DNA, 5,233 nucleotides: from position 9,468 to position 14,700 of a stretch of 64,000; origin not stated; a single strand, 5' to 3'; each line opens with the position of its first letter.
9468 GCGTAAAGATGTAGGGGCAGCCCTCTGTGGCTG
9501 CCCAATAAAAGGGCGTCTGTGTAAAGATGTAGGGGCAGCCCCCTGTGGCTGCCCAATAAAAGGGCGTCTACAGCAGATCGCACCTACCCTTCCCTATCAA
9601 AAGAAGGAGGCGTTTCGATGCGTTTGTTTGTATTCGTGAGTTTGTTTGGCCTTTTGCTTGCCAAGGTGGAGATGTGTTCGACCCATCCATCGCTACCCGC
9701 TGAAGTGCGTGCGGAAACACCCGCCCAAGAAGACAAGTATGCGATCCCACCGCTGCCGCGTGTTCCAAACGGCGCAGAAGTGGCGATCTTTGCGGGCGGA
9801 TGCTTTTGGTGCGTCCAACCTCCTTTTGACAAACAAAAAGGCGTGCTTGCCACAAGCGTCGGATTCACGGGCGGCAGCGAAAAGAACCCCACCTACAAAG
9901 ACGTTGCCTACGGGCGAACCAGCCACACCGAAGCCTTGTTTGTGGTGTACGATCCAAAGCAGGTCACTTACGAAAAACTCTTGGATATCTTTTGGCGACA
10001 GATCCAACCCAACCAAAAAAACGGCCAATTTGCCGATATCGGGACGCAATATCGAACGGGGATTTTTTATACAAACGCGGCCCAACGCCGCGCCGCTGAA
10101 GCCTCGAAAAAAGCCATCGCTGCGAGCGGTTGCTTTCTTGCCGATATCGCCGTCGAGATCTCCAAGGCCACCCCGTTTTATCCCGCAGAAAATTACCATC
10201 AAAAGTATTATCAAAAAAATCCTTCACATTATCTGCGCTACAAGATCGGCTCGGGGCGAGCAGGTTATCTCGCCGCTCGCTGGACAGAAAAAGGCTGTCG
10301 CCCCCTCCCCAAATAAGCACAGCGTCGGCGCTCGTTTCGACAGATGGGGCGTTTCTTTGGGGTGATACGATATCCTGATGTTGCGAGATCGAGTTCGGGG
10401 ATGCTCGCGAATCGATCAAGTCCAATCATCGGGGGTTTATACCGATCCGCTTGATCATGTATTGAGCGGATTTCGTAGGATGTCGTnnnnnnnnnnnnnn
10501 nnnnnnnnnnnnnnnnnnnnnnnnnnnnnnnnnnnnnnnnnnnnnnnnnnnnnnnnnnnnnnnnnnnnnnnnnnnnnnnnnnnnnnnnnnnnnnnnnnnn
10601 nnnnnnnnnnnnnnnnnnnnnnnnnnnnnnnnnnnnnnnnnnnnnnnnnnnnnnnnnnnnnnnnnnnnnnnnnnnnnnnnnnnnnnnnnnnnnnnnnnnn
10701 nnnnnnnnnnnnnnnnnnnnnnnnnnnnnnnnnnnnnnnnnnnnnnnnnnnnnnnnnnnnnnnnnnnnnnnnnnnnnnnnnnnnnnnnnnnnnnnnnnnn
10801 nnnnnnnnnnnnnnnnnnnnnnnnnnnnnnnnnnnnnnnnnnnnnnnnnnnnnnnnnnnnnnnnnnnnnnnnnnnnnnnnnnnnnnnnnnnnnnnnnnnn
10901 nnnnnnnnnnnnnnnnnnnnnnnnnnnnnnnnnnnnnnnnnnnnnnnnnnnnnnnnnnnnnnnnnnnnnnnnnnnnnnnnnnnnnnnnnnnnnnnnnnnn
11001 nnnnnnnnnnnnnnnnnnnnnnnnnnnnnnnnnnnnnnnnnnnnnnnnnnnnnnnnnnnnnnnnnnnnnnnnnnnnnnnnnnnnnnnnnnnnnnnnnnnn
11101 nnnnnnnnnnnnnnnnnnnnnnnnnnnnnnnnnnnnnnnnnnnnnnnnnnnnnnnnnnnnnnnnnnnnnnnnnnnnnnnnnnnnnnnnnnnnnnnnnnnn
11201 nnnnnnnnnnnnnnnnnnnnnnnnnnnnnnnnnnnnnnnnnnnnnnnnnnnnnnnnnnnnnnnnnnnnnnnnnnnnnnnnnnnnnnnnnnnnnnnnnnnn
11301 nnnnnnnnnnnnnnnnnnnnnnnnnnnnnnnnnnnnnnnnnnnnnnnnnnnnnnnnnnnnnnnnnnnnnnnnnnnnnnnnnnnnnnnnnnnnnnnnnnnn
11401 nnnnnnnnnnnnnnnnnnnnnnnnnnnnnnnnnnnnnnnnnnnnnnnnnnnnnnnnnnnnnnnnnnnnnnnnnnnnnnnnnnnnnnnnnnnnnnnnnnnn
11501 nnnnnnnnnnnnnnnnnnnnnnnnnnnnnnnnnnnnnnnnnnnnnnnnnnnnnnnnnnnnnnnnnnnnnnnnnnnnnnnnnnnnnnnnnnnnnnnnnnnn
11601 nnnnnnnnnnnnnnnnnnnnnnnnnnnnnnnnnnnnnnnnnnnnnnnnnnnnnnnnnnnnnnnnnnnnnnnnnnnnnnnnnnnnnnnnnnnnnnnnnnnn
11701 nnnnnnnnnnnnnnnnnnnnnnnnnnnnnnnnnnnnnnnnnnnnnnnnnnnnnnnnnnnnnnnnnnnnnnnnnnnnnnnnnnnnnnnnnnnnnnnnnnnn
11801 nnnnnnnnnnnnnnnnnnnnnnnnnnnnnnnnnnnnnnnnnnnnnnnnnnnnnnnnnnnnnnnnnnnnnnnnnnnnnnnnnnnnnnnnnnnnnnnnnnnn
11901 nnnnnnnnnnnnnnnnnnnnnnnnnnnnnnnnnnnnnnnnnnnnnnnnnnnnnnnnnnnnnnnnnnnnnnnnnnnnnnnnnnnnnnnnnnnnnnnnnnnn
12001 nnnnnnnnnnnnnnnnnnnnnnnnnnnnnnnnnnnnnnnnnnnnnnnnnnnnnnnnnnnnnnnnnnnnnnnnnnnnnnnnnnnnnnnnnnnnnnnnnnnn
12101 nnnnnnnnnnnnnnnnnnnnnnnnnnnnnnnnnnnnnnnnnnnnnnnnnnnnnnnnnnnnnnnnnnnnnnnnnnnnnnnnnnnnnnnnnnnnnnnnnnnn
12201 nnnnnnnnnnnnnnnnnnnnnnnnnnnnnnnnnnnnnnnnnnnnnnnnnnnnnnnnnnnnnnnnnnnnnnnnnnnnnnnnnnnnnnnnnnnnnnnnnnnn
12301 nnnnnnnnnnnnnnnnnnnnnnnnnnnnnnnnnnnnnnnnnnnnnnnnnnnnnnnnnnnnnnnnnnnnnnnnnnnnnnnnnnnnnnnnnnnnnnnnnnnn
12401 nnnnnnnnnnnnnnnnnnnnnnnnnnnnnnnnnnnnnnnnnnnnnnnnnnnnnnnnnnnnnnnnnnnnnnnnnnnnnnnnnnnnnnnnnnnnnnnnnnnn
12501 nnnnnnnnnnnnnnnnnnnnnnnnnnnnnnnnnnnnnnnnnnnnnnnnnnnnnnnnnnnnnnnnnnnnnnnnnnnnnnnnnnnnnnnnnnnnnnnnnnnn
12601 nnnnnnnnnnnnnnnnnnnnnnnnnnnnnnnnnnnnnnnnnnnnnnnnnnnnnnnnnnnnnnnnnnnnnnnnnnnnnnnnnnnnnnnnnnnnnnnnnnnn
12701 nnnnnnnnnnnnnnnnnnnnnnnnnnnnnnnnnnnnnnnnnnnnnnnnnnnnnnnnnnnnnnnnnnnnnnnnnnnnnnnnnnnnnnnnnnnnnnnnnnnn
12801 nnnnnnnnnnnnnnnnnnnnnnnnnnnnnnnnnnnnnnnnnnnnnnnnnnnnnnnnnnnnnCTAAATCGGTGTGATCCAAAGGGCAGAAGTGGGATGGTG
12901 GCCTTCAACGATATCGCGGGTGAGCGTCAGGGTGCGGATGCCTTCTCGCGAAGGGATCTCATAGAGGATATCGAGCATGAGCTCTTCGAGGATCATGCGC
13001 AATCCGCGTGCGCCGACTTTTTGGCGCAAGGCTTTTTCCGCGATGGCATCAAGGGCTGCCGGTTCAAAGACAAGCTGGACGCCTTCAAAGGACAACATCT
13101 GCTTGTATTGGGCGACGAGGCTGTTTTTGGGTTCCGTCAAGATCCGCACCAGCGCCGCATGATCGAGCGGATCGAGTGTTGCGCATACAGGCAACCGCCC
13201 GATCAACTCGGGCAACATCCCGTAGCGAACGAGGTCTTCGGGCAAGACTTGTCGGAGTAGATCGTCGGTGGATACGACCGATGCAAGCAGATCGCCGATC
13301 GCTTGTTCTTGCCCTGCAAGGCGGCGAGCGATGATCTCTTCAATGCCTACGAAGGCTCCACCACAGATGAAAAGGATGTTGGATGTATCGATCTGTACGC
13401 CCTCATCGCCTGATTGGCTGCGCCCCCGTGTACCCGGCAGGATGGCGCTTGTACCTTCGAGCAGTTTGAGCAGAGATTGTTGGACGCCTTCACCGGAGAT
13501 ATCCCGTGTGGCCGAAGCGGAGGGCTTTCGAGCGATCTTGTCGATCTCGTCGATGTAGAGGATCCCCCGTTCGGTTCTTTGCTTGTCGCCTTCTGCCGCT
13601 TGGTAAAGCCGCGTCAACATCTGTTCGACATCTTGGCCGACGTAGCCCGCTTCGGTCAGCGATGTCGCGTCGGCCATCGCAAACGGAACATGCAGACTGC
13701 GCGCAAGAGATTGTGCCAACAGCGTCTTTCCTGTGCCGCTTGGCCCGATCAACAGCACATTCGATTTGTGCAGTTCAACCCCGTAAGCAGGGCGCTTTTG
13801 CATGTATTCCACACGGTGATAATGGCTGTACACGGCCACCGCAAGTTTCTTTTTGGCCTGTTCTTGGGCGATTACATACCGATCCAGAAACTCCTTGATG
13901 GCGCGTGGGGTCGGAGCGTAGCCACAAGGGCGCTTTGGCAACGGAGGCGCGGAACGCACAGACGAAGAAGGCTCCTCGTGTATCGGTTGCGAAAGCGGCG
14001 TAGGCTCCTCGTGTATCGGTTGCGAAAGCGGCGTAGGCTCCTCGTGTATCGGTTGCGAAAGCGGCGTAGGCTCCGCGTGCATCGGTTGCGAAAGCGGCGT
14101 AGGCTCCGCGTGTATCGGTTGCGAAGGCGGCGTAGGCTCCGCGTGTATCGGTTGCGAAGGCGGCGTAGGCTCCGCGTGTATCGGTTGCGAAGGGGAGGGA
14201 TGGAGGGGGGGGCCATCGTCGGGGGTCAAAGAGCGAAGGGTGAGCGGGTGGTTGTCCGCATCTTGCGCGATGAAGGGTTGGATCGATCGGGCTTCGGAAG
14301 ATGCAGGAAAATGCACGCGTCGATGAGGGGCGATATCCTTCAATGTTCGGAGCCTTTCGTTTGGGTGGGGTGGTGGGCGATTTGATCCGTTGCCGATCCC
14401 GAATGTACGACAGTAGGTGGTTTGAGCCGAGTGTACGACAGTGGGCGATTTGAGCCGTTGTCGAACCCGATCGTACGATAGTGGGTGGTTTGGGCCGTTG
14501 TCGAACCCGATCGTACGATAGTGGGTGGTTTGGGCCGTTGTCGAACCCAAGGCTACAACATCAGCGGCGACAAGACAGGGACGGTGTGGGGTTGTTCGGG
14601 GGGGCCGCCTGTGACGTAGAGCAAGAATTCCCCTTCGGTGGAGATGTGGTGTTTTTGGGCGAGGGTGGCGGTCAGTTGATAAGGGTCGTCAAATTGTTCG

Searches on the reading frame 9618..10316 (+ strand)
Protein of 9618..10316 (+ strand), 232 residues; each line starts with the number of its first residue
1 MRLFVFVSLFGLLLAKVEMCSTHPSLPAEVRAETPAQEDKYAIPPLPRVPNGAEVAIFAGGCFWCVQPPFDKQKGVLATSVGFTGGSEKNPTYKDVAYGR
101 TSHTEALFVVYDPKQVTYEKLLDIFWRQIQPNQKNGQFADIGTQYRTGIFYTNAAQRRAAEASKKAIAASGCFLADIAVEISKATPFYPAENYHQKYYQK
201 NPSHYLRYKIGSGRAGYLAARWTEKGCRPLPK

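Call 5: search_protein_families(library=pfam, proteins=[window:9618-10316:+], max_evalue=0.01)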
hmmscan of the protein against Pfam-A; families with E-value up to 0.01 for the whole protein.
window:9618-10316:+ (232 aa): 1 family
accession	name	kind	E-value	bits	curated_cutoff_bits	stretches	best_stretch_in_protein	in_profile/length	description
PF01625.27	PMSR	-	1.6e-60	204.3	23.7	1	56-206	2-152/153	Peptide methionine sulfoxide reductase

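Call 6: search_protein_families(library=ncbifam, proteins=[window:9618-10316:+], max_evalue=0.01)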
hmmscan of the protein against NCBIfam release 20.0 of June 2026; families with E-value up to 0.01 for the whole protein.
window:9618-10316:+ (232 aa): 5 families
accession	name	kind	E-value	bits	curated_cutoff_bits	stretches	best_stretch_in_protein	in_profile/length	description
TIGR00401.1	msrA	equivalog_domain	1.3e-58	197.8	108.1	1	55-205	2-152/153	peptide-methionine (S)-S-oxide reductase MsrA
NF004042.0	PRK05550.1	equivalog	1.9e-54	184.8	330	1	53-205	134-283/293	bifunctional methionine sulfoxide reductase B/A protein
NF010625.0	PRK14018.1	equivalog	1.2e-34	119.7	522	1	58-207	203-349/521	bifunctional peptide-methionine (S)-S-oxide reductase MsrA/peptide-methionine (R)-S-oxide reductase MsrB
NF004038.0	PRK05528.1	equivalog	2.6e-17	63.3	200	1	55-205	3-144/157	peptide-methionine (S)-S-oxide reductase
NF041383.1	Trx_VPGUxxT_two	exception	6e-05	22.8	275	1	52-124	144-199/287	VPGUxxT family thioredoxin-like (seleno)protein, type 2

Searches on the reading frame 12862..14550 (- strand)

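Call 36: search_protein_families(library=pfam, proteins=[window:12862-14550:-], max_evalue=0.001)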
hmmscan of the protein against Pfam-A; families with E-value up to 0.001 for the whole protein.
window:12862-14550:- (562 aa): 11 families
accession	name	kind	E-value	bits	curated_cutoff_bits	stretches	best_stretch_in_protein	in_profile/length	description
PF07724.20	AAA_2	-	1.7e-30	106.7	27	1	262-455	3-165/166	AAA domain (Cdc48 subfamily)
PF00004.35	AAA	-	8.7e-17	62.2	21.2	1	265-369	1-97/131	ATPase family associated with various cellular activities (AAA)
PF10431.15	ClpB_D2-small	-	4.7e-10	39.8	21.9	1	462-537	1-72/81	C-terminal, D2-small domain, of ClpB protein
PF13401.12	AAA_22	-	2.1e-07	31.8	27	1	261-343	4-99/130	AAA domain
PF07728.20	AAA_5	-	2.1e-07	31.5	22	1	264-341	1-80/139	AAA domain (dynein-related subfamily)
PF05496.18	RuvB_N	-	2.6e-05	24.5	27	1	225-341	9-98/159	Holliday junction DNA helicase RuvB P-loop domain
PF13191.12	AAA_16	-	4.5e-05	24.5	32.6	1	263-328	25-91/167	AAA ATPase domain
PF00493.29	MCM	-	0.0001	22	23.3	1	225-342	25-136/224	MCM P-loop domain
PF01078.27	Mg_chelatase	-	0.00023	21.1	20.3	0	263-286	23-46/207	Magnesium chelatase, subunit ChlI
PF00158.32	Sigma54_activat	-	0.00035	20.8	20.2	0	259-340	19-106/168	Sigma-54 interaction domain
PF12775.13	AAA_7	-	0.00056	19.9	25.8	1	261-319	32-93/181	P-loop containing dynein motor region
